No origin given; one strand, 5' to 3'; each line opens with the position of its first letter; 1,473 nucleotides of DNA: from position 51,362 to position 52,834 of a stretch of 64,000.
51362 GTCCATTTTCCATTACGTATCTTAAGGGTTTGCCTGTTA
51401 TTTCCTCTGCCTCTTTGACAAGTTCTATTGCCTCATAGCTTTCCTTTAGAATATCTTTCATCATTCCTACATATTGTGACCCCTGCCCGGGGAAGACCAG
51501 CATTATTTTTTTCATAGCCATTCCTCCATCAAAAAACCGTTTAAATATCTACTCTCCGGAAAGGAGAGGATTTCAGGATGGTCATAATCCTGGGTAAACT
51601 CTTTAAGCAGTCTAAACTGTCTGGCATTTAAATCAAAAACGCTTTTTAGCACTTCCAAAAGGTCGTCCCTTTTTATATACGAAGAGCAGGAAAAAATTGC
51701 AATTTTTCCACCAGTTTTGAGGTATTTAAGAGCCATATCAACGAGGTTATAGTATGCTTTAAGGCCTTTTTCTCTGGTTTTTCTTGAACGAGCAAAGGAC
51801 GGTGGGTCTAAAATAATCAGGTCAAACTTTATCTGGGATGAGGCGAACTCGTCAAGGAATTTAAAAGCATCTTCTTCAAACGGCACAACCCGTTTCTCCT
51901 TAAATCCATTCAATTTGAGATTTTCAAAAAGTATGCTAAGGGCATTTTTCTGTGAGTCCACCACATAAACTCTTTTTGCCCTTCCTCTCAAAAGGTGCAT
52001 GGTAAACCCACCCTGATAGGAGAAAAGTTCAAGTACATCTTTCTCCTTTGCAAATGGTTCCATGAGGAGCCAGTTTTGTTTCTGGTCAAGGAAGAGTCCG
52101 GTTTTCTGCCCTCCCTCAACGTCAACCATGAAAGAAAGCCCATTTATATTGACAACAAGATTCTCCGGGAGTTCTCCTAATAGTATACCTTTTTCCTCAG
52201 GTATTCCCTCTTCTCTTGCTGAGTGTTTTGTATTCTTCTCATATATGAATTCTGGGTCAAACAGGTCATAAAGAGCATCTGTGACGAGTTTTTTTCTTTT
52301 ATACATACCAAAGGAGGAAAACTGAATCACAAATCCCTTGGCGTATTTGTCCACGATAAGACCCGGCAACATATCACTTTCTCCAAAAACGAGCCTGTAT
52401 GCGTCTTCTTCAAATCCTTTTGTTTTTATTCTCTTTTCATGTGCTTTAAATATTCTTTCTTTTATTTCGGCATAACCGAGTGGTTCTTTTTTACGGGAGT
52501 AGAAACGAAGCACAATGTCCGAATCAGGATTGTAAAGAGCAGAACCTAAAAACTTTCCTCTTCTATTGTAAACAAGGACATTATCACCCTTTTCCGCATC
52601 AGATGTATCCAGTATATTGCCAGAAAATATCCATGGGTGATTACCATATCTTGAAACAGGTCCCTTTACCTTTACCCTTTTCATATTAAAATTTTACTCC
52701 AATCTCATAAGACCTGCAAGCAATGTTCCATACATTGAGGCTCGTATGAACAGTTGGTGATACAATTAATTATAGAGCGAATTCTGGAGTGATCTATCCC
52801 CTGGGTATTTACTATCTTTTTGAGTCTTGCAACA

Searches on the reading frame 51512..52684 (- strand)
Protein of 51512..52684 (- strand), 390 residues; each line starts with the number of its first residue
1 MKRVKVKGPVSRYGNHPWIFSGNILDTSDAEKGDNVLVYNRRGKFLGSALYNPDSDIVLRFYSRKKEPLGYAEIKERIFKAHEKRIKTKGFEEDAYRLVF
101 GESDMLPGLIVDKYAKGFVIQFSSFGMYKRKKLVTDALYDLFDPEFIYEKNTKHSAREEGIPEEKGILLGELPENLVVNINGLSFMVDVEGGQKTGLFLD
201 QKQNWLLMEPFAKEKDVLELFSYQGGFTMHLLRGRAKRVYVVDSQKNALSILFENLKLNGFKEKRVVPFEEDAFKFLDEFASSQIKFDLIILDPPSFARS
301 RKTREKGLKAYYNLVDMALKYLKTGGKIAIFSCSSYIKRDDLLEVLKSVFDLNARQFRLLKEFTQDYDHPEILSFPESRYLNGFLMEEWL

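Call 34: find_encoding_contigs(protein=window:51512-52684:-, flank=10000, max_places=1)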
Protein window:51512-52684:- (390 aa): 3 contigs read that carry it; 1 place shown.
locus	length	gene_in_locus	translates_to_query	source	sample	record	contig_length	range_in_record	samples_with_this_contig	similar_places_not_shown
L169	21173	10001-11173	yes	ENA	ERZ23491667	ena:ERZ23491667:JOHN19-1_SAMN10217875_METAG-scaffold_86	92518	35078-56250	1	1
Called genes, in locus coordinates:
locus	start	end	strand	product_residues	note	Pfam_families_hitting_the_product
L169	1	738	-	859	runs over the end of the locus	PF07721:TPR_4 (faint), PF12895:ANAPC3 (faint), PF13428:TPR_14 (faint), PF13525:YfiO (faint), PF25058:ARM_TT21 (faint), PF00515:TPR_1 (faint), PF13424:TPR_12 (weak), PF07719:TPR_2 (weak), +11 more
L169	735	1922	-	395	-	-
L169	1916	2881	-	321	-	PF02369:Big_1 (weak), PF13860:FlgD_ig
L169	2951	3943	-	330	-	PF03193:RsgA_GTPase (faint), PF01926:MMR_HSR1, PF02421:FeoB_N, PF02824:TGS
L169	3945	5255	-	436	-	PF00709:Adenylsucc_synt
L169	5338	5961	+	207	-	PF01386:Ribosomal_L25p, PF14693:Ribosomal_TL5_C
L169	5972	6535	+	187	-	PF01195:Pept_tRNA_hydro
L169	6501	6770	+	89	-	-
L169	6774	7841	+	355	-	PF01321:Creatinase_N, PF16189:Creatinase_N_2 (faint), PF00557:Peptidase_M24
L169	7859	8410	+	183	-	PF08207:EFP_N, PF01132:EFP, PF09285:Elong-fact-P_C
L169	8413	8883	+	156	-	PF00364:Biotin_lipoyl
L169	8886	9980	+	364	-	PF01743:PolyA_pol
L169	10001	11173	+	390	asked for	PF17785:PUA_3, PF10672:Methyltrans_SAM, PF02475:TRM5-TYW2_MTfase (weak), PF03602:Cons_hypoth95, PF05175:MTS (weak)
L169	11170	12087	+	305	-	PF00698:Acyl_transf_1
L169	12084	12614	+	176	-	PF00293:NUDIX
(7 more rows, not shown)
